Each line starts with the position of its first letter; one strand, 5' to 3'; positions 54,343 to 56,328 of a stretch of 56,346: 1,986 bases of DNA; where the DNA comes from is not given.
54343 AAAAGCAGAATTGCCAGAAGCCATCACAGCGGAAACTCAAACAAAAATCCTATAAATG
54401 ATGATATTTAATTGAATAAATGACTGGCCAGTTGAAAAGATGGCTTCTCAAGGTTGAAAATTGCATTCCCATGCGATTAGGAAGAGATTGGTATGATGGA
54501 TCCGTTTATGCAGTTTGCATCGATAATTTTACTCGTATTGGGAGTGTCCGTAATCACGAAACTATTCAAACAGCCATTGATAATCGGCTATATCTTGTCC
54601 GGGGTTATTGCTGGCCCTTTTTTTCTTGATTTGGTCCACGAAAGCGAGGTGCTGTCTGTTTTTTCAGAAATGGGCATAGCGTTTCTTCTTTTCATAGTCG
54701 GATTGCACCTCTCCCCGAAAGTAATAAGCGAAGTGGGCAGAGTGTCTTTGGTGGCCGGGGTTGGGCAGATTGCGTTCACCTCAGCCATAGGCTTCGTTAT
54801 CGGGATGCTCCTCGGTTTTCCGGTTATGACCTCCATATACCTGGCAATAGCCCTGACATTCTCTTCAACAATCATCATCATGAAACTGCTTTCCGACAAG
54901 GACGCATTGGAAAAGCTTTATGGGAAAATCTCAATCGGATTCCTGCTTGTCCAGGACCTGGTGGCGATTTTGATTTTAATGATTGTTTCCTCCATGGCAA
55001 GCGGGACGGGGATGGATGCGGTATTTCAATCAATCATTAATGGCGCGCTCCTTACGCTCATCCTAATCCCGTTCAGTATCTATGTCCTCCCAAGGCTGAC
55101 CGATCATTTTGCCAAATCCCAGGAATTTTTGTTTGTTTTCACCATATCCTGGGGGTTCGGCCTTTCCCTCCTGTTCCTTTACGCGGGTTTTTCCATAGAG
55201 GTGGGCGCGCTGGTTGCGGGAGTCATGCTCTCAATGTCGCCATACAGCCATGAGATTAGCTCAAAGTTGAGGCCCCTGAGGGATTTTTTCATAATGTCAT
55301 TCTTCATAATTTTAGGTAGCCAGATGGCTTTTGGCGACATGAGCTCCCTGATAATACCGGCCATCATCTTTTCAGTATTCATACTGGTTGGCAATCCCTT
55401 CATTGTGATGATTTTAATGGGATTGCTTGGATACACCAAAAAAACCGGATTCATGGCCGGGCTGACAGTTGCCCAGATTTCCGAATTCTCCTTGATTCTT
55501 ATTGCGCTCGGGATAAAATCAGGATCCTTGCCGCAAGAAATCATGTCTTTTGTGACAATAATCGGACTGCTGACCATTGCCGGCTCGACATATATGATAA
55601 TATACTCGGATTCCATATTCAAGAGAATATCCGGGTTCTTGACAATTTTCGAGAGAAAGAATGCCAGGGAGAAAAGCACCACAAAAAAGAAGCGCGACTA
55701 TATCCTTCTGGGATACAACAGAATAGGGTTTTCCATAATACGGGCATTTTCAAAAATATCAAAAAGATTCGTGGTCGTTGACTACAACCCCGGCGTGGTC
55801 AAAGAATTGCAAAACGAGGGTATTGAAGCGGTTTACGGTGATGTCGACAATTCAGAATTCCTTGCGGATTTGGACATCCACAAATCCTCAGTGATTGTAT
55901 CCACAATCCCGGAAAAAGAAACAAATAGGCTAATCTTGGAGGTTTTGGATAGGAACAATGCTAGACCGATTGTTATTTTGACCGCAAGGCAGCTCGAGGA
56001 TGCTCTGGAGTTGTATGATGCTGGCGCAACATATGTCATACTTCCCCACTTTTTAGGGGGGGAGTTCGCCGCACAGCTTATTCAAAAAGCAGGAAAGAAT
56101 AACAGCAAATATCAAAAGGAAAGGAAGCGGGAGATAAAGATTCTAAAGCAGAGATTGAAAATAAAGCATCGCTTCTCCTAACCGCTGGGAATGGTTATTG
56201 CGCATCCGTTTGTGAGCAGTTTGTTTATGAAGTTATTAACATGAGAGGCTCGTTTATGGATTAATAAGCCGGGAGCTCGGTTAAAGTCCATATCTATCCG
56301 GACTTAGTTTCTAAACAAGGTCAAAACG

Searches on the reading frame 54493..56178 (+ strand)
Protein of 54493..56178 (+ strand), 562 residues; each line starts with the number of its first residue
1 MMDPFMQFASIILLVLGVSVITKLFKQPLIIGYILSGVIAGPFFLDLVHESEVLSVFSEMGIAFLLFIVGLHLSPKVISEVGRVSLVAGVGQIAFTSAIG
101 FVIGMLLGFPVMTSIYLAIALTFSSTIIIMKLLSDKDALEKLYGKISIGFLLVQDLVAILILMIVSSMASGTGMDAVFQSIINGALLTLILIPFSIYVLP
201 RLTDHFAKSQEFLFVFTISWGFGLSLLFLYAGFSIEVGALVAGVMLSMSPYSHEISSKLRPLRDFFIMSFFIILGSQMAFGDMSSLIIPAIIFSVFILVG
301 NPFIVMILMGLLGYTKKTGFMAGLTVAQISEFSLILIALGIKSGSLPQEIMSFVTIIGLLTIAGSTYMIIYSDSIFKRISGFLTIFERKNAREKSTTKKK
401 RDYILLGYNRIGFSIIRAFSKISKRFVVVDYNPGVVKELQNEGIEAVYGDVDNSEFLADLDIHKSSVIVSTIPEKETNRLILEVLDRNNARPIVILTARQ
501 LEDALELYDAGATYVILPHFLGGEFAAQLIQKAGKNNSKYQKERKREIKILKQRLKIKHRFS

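Call 66: search_protein_families(library=pfam, max_evalue=0.00001, proteins=[window:54493-56178:+])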
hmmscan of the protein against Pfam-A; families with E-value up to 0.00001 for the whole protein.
window:54493-56178:+ (562 aa): 2 families
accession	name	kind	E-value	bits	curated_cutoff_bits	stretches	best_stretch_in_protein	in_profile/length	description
PF00999.27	Na_H_Exchanger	-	1.3e-50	172.8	26.2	1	12-363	3-363/375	Sodium/hydrogen exchanger, transmembrane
PF02254.24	TrkA_N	-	7.7e-23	81.5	23.8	1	403-518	1-116/116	TrkA-N domain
